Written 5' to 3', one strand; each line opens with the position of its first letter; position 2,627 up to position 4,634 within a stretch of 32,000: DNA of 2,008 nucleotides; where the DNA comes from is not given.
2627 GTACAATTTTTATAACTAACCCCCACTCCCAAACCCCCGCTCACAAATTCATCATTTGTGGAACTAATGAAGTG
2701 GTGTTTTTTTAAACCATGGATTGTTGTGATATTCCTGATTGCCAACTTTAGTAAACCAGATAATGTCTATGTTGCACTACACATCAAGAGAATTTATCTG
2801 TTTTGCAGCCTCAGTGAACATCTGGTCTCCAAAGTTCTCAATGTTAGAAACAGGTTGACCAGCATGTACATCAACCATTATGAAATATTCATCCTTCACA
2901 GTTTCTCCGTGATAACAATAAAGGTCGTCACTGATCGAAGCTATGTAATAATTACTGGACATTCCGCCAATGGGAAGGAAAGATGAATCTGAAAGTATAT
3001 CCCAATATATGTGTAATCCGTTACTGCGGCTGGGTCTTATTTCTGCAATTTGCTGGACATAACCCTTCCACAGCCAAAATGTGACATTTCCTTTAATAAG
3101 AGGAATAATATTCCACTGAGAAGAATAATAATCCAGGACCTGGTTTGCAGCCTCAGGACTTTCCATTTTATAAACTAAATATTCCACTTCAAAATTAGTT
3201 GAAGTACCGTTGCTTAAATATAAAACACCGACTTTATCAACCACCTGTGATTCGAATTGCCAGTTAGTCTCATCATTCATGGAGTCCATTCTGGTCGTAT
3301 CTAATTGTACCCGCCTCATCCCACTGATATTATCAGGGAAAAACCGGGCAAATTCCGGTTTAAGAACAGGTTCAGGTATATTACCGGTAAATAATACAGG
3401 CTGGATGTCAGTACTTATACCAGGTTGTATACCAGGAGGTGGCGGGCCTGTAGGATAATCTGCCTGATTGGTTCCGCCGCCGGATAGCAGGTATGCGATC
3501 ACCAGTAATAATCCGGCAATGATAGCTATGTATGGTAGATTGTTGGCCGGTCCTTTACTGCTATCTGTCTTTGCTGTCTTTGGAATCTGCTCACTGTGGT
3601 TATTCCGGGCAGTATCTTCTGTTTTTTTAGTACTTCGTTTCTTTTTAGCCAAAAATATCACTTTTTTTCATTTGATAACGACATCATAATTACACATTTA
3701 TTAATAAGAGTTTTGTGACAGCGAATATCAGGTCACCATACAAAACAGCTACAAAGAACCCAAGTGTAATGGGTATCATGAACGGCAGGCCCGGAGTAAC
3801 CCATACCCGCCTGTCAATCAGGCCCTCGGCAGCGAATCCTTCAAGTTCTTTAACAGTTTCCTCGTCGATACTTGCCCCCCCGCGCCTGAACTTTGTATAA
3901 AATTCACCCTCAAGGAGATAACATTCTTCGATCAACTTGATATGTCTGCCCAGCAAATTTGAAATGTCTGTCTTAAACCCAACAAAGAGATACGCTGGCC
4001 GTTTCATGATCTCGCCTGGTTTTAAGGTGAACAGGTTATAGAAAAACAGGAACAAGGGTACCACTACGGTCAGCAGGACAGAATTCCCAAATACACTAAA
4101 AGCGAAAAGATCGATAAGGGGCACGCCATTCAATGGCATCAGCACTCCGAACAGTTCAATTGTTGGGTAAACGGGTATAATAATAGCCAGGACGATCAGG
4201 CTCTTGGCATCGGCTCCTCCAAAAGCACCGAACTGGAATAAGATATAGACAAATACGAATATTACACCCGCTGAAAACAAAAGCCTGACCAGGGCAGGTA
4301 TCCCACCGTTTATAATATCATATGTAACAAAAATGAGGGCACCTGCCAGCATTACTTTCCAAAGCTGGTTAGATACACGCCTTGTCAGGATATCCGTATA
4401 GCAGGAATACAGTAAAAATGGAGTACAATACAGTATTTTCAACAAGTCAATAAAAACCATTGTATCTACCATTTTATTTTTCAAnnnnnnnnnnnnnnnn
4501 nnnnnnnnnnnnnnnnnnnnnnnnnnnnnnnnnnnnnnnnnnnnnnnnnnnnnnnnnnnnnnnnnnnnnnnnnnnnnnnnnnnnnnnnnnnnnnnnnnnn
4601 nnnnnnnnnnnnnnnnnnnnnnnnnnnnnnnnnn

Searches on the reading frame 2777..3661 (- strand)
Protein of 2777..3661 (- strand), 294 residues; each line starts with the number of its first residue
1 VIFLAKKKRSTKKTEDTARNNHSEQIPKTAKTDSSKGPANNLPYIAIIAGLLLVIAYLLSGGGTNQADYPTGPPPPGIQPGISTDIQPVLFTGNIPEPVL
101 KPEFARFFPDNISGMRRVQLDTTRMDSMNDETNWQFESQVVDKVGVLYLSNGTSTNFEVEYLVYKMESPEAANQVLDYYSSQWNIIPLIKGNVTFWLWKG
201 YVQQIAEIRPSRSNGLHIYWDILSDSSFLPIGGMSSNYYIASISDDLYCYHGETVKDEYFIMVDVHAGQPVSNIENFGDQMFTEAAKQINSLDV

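Call 11: search_protein_families(library=pfam, proteins=[window:2777-3661:-], max_evalue=0.01)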
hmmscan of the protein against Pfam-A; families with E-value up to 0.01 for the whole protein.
window:2777-3661:- (294 aa): 0 families

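Call 21: find_homologous_proteins(query=window:2777-3661:-, max_evalue=1e-10)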
Query window:2777-3661:- (294 aa): 53 proteins with E <= 1e-10 among 673 candidates.
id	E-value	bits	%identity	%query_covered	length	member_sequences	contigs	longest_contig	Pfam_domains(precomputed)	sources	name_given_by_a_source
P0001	3.6e-177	606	92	100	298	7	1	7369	-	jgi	-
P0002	7.7e-177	605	91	100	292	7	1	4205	-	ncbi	-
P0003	9.0e-173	592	90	100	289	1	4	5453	-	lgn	-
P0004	9.1e-173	592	88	100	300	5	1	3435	-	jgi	jgi:hypothetical protein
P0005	2.1e-172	590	89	100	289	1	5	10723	-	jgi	jgi:hypothetical protein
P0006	8.0e-172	589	89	100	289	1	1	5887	-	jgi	jgi:hypothetical protein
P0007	1.0e-169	582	88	100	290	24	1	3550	-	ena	-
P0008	4.9e-168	576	87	100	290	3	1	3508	-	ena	-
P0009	5.3e-168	576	89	99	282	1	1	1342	-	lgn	-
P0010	8.7e-168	575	88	100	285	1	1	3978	-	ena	-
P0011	9.2e-168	575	88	100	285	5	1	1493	-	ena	-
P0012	5.3e-166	569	87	100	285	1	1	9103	-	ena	-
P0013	2.4e-164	564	87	99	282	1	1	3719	-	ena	-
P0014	1.2e-157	542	84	99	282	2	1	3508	-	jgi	-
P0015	2.5e-149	515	79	100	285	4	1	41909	-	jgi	jgi:hypothetical protein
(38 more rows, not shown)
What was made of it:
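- Neighbouring proteins have homologs labelled ANME-2 by NCBI (call 21).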

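Call 22: find_encoding_contigs(protein=P0001, flank=10000, max_places=4)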
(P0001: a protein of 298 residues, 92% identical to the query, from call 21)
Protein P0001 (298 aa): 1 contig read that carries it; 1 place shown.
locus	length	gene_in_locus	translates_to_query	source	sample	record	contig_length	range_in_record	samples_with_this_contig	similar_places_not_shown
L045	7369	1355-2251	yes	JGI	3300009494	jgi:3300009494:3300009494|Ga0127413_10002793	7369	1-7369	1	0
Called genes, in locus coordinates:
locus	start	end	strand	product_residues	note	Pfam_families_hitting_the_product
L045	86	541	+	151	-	PF04038:DHNA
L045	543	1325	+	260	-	PF01478:Peptidase_A24, PF06847:Arc_PepC_II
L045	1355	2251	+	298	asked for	-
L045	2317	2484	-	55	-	-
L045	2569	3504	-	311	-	PF04055:Radical_SAM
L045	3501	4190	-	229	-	PF01865:PhoU_div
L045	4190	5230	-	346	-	PF01384:PHO4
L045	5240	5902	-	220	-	PF01895:PhoU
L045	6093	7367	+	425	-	?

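Call 23: find_encoding_contigs(protein=P0005, flank=10000, max_places=5)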
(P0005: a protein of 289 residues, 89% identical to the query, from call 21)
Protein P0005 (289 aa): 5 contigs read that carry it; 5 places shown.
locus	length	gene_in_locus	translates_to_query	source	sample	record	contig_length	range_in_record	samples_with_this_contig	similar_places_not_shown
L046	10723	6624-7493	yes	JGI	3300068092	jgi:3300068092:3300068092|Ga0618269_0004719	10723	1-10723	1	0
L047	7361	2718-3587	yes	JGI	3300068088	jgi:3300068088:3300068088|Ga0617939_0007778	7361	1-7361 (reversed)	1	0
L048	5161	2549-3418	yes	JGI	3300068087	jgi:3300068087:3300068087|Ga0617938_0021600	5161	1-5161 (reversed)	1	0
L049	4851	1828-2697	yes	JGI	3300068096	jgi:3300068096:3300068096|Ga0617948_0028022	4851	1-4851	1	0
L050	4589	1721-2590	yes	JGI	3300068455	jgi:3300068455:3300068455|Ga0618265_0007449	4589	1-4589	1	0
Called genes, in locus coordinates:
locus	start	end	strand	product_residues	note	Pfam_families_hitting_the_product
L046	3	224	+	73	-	?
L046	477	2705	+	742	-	PF03176:MMPL, PF00873:ACR_tran (faint), PF02460:Patched (faint), PF12349:Sterol-sensing (weak), PF03176:MMPL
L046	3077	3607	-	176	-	PF00144:Beta-lactamase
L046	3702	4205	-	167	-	PF00144:Beta-lactamase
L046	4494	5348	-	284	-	PF00072:Response_reg (weak)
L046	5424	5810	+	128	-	PF04038:DHNA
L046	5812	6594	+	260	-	PF01478:Peptidase_A24, PF06847:Arc_PepC_II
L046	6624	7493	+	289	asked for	-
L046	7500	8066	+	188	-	PF01169:GDT1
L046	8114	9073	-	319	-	PF00005:ABC_tran, PF02463:SMC_N, PF13175:AAA_15 (faint), PF13304:AAA_21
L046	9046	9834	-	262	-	PF02361:CbiQ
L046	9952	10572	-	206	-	PF01891:CbiM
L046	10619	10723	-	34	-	?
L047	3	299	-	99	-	?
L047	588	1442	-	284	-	PF00072:Response_reg (weak)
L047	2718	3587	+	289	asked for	-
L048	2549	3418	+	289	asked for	-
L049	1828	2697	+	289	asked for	-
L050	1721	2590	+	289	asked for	-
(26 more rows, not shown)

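Call 24: find_encoding_contigs(protein=P0015, flank=10000, max_places=4)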
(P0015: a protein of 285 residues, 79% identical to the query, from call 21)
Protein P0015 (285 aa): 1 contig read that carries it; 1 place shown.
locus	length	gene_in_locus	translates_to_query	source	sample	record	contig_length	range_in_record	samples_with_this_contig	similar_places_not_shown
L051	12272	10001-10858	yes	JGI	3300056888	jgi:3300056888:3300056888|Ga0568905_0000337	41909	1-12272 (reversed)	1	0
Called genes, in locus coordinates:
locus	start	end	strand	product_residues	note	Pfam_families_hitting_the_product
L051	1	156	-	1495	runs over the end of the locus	PF02514:CobN-Mg_chel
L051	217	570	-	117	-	PF09919:DUF2149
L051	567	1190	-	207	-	PF01618:MotA_ExbB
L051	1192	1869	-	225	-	PF09930:DUF2162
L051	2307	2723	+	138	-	-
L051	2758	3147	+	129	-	PF01894:YjbQ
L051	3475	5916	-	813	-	PF26094:HTH_TSHZ3 (faint), PF00801:PKD, PF18911:PKD_4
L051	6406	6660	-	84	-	PF01314:AFOR_C (weak)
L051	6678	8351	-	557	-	PF02730:AFOR_N, PF01314:AFOR_C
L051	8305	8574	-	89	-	-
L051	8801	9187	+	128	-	PF04038:DHNA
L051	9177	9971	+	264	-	PF01478:Peptidase_A24, PF06847:Arc_PepC_II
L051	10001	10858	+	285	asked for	-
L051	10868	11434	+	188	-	PF01169:GDT1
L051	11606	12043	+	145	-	-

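Call 25: find_encoding_contigs(protein=P0012, flank=10000, max_places=4)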
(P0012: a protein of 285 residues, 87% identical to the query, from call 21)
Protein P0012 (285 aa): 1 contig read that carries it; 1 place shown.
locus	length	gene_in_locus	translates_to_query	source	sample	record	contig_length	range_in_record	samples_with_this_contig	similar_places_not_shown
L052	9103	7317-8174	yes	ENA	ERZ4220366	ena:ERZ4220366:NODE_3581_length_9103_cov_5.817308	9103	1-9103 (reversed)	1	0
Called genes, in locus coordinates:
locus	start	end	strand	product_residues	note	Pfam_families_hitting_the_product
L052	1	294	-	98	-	?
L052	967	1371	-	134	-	-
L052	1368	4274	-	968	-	PF19263:DUF5906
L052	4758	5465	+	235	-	-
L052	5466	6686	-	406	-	PF13495:Phage_int_SAM_4, PF00589:Phage_integrase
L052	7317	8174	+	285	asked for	-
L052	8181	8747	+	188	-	PF01169:GDT1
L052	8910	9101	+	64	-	?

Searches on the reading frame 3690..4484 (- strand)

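Call 11: search_protein_families(library=pfam, proteins=[window:3690-4484:-], max_evalue=0.01)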
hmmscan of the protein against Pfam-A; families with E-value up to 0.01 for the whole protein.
window:3690-4484:- (264 aa): 2 families
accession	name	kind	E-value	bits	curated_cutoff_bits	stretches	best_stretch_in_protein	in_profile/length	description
PF06847.16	Arc_PepC_II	-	5.8e-25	88.1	29.9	1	161-252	1-93/93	Archaeal Peptidase A24 C-terminus Type II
PF01478.23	Peptidase_A24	-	3.9e-13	50.2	26.5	1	20-123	3-89/104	Type IV leader peptidase family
